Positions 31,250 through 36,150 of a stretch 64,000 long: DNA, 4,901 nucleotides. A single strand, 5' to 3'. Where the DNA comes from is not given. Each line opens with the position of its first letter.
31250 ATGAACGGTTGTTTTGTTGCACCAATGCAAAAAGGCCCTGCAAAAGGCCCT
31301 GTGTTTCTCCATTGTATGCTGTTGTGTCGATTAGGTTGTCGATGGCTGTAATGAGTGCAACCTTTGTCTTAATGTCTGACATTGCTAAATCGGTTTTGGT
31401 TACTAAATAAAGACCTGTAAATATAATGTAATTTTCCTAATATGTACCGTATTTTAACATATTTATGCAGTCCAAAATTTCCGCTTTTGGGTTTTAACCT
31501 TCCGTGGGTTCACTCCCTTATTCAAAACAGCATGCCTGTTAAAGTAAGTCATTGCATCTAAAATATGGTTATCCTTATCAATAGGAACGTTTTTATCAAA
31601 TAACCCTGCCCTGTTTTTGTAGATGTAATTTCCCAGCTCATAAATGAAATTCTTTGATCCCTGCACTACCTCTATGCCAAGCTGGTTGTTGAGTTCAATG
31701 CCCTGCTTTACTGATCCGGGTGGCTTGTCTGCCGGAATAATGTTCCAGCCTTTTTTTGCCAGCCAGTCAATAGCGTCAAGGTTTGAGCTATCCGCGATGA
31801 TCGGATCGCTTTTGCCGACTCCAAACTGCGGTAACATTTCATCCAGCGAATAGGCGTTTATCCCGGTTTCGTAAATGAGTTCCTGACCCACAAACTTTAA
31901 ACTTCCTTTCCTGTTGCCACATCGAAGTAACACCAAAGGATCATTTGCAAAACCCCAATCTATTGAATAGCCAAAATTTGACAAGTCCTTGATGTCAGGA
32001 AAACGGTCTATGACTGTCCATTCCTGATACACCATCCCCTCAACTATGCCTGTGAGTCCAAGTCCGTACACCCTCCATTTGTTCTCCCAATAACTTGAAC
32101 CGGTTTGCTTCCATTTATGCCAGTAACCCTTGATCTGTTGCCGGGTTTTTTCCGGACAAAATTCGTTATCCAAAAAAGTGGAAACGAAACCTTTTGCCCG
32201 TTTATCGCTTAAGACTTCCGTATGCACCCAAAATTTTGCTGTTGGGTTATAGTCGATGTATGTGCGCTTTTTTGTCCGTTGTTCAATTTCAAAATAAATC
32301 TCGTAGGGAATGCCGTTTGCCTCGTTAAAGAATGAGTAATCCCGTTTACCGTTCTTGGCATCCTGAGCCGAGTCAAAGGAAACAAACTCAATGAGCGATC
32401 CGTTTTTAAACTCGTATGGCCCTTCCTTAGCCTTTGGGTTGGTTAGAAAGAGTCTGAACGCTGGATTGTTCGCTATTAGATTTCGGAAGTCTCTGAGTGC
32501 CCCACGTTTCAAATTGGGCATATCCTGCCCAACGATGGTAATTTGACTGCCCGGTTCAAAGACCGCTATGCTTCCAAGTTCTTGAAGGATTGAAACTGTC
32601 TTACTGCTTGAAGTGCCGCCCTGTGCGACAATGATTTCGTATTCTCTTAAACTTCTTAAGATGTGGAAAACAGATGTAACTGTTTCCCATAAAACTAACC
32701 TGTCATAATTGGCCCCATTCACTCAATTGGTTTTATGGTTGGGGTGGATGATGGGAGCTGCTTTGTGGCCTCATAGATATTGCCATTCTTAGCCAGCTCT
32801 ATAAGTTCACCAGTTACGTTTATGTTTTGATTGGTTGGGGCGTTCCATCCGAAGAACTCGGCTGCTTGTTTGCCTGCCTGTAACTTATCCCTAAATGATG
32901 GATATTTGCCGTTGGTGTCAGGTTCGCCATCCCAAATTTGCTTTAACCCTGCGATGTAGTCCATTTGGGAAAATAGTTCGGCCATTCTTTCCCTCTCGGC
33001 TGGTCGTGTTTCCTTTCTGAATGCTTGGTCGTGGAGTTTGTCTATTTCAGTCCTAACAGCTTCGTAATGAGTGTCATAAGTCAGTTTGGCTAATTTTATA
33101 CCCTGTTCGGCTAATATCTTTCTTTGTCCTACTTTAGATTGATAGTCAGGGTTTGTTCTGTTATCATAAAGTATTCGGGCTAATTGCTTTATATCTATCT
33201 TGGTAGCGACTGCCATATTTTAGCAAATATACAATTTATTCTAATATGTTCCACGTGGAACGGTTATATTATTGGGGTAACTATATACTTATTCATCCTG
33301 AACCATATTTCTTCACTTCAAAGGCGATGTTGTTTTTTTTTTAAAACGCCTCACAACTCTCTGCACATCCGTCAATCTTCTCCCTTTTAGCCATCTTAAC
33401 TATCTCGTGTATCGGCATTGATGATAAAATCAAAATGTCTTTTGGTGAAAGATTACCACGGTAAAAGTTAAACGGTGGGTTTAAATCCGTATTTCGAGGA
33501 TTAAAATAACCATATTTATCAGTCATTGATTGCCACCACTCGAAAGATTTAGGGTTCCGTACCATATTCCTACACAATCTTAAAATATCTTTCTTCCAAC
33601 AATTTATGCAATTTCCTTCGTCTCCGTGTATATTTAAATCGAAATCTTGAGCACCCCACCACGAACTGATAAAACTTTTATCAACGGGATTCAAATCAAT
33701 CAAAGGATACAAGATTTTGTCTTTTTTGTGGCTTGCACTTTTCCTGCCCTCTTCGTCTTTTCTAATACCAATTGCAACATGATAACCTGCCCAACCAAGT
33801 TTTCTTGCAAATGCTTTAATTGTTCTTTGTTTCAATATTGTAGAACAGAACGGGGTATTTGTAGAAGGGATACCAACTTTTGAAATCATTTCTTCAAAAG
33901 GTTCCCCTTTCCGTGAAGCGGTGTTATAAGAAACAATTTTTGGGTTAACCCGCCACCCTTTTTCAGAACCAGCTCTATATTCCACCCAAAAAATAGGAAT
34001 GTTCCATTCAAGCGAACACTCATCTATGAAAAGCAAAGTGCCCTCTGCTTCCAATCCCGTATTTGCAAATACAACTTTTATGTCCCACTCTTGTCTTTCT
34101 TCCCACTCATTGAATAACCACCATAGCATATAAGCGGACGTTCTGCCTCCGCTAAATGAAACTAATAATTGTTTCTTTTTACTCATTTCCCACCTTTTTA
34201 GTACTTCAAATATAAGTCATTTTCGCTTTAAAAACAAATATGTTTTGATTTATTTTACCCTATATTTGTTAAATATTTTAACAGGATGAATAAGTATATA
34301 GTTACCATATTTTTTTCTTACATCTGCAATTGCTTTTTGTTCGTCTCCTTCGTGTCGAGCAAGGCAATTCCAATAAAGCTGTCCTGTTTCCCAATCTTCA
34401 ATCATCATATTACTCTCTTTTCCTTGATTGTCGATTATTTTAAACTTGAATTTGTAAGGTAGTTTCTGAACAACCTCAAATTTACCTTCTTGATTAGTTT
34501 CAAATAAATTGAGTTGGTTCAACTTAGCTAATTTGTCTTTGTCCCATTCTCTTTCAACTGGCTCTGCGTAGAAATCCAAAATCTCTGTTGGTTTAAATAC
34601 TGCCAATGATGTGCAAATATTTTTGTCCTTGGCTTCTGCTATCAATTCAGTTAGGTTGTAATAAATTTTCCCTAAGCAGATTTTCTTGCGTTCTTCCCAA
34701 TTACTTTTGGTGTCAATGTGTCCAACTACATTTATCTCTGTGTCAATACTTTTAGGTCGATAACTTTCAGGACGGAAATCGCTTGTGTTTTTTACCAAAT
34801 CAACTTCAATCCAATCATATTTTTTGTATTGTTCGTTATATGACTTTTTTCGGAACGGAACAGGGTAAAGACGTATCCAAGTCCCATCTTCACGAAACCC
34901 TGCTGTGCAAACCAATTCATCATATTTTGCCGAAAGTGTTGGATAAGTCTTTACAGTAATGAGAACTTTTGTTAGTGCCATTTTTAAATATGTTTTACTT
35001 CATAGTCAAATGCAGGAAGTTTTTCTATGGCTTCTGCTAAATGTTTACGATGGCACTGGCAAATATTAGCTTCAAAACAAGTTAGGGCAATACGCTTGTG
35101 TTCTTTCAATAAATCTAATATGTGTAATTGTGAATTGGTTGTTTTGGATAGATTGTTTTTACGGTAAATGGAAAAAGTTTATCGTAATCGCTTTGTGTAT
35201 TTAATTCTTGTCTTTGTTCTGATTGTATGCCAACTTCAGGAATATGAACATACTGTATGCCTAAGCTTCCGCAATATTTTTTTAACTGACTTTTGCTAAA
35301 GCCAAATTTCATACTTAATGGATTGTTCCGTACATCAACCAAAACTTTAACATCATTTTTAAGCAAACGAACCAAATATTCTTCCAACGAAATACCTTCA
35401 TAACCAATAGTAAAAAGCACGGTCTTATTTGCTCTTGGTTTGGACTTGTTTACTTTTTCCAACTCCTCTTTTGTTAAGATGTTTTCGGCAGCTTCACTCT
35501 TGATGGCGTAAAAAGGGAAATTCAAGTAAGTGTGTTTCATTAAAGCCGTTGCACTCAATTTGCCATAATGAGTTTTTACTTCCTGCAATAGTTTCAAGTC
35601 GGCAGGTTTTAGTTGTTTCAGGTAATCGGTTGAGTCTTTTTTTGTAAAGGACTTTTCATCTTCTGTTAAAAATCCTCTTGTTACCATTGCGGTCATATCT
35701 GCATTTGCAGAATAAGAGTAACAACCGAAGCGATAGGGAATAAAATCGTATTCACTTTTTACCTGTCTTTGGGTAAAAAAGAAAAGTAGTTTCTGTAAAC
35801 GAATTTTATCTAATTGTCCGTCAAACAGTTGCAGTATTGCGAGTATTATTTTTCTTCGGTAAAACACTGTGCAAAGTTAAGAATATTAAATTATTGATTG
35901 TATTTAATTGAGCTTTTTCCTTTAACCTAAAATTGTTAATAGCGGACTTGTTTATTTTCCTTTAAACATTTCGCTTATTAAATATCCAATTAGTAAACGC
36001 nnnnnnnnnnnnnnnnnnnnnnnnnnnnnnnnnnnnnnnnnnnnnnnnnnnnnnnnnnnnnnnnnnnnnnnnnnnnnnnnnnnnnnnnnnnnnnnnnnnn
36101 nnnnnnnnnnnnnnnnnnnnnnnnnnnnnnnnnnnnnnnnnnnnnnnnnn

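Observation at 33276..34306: Second cassette with perfect 25-bp inverted repeats sharing the same 18-nt core; carries a PP-loop/PAPS-reductase-like gene with its own promoter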

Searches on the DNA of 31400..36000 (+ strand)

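Call 10: search_dna_similar(query=window:31400-36000:+, collection=phages, mode=distant, max_rows=20)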
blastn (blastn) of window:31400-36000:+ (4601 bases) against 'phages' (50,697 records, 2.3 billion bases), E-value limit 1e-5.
No match.

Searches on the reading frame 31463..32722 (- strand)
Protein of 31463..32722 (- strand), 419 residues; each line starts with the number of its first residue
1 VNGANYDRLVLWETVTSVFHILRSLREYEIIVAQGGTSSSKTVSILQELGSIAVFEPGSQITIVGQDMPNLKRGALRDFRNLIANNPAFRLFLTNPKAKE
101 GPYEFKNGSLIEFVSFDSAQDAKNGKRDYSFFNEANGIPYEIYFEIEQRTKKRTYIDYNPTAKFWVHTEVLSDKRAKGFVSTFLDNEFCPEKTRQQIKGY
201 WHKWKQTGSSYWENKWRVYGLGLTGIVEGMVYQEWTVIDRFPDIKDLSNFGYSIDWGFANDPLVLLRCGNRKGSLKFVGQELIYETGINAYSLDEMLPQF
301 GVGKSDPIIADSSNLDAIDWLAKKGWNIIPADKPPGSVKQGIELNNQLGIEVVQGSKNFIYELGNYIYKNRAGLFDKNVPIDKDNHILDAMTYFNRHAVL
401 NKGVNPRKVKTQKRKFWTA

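Call 7: search_protein_families(library=pfam, proteins=[window:31463-32722:-], max_evalue=0.01)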
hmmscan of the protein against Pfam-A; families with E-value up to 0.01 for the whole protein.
window:31463-32722:- (419 aa): 2 families
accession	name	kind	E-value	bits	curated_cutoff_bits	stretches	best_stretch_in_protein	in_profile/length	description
PF17288.8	Terminase_3C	-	3.5e-05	24.7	26.7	1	284-393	30-151/155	Terminase RNAseH like domain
PF04466.19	Terminase_3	-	0.00032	20.7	23.2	1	29-201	3-187/201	Phage terminase large subunit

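Call 8: search_protein_families(library=phrogs, proteins=[window:31463-32722:-], max_evalue=0.001)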
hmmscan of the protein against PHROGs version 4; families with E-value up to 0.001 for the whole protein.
window:31463-32722:- (419 aa): 7 families
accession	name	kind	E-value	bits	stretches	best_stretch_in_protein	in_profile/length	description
phrog_2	-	head and packaging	2.4e-19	70.6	1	21-408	273-601/807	terminase large subunit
phrog_5653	-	head and packaging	1.4e-16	61.8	1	225-410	4-193/199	terminase large subunit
phrog_6672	-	head and packaging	1.1e-15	58.4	1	285-402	15-133/145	terminase large subunit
phrog_10250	-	head and packaging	1.8e-07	32.1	1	309-401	115-218/228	terminase large subunit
phrog_22023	-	unknown function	0.0004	21.7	1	159-279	30-144/153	-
phrog_3717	-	head and packaging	0.00046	20.7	0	31-265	26-267/277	terminase large subunit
phrog_979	-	head and packaging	0.00067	19.4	0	27-125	165-260/642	terminase large subunit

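Call 27: search_dna_similar(query=window:31463-32722:-, collection=phages, mode=protein, max_rows=12)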
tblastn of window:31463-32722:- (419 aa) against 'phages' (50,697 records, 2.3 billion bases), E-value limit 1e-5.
Records with a match: 641; places in all: 644; records where one place covers at least 80% of the query: 333.
Best place of each record, by identity: <60% 641.
By first word of the organism name: Bacteroides 97; Staphylococcus 88; Flavobacterium 75; Streptococcus 62; Enterococcus 54; Clostridium 42; Acinetobacter 34; Phocaeicola 24; Riemerella 19; Polaribacter 17; and 33 more.
By host as written in the record: - 46; Clostridium sporogenes ATCC-15579 30; Staphylococcus aureus 28; Flavobacterium sp. LMO9 27; Flavobacterium sp. LMO6 19; Acinetobacter baumannii 17; Enterococcus faecalis 16; Staphylococcus pseudintermedius 15; and 249 more.
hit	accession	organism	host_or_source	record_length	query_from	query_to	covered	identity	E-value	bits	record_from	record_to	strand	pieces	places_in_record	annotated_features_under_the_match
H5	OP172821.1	Parabacteroides phage PM21P1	Parabacteroides merdae DA21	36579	15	393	90%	36.9%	4e-51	190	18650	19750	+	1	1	terminase large subunit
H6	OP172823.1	Parabacteroides phage PM93P1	Parabacteroides merdae BSC93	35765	15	393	90%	36.9%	3e-51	191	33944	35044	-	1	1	terminase large subunit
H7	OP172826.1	Parabacteroides phage PM116P4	Parabacteroides merdae DA116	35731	15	393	90%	36.7%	4e-51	190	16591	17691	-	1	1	terminase large subunit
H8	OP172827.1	Parabacteroides phage PM116P5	Parabacteroides merdae DA116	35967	15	393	90%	36.7%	4e-51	190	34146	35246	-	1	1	terminase large subunit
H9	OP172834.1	Parabacteroides phage PM708P3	Parabacteroides merdae DA708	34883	15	393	90%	36.7%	4e-51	190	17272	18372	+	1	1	terminase large subunit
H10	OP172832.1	Parabacteroides phage PM682P6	Parabacteroides merdae DA682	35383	15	393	90%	36.7%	4e-51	190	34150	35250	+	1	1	terminase large subunit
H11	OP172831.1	Parabacteroides phage PM682P4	Parabacteroides merdae DA682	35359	15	393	90%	36.7%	5e-51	190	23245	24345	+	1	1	terminase large subunit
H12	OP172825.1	Parabacteroides phage PM116P2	Parabacteroides merdae DA116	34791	15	393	90%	36.4%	2e-50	188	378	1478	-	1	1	terminase large subunit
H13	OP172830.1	Parabacteroides phage PM682P3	Parabacteroides merdae DA682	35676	15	393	90%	36.1%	1e-50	189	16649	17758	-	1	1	terminase large subunit | hypothetical protein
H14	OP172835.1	Parabacteroides phage PM708P4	Parabacteroides merdae DA708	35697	15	393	90%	35.9%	2e-50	189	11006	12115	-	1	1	terminase large subunit | hypothetical protein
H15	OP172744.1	Phocaeicola phage BV674P5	Phocaeicola vulgatus DA674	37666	28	393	87%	36.5%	2e-50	188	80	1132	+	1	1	terminase large subunit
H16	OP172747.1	Phocaeicola phage BV739P1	Phocaeicola vulgatus DA739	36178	28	393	87%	35.9%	1e-50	189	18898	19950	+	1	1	terminase large subunit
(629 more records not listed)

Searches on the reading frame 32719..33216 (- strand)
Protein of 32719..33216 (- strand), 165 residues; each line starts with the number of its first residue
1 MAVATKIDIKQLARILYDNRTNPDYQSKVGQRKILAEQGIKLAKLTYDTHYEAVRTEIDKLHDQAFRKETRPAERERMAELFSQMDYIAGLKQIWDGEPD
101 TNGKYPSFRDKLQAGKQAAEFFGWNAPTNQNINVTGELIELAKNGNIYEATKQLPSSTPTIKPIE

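Call 7: search_protein_families(library=pfam, proteins=[window:32719-33216:-], max_evalue=0.01)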
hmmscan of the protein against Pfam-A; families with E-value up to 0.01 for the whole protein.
window:32719-33216:- (165 aa): 0 families

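Call 8: search_protein_families(library=phrogs, proteins=[window:32719-33216:-], max_evalue=0.001)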
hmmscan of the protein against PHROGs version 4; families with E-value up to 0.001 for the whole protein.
window:32719-33216:- (165 aa): 0 families

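Call 21: find_related_loci(query=window:32719-33216:-, collection=viral_contigs, flank=6000)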
Query window:32719-33216:- (165 aa) in viral_contigs; peptide patterns used: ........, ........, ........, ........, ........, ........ (x = any residue, [..] = any of these).
6 stretches matched a pattern; 2 encode a relative of the query (tblastn E <= 1e-3); 2 distinct loci.
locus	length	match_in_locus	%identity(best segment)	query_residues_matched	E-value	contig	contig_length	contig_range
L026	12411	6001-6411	40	7-136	6e-31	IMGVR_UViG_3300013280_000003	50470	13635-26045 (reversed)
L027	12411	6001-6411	40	7-136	6e-31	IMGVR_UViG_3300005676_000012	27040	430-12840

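Call 80: find_encoding_contigs(protein=window:32719-33216:-, flank=5000, max_places=8)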
Protein window:32719-33216:- (165 aa): no gene with exactly this product is on record in the collection.
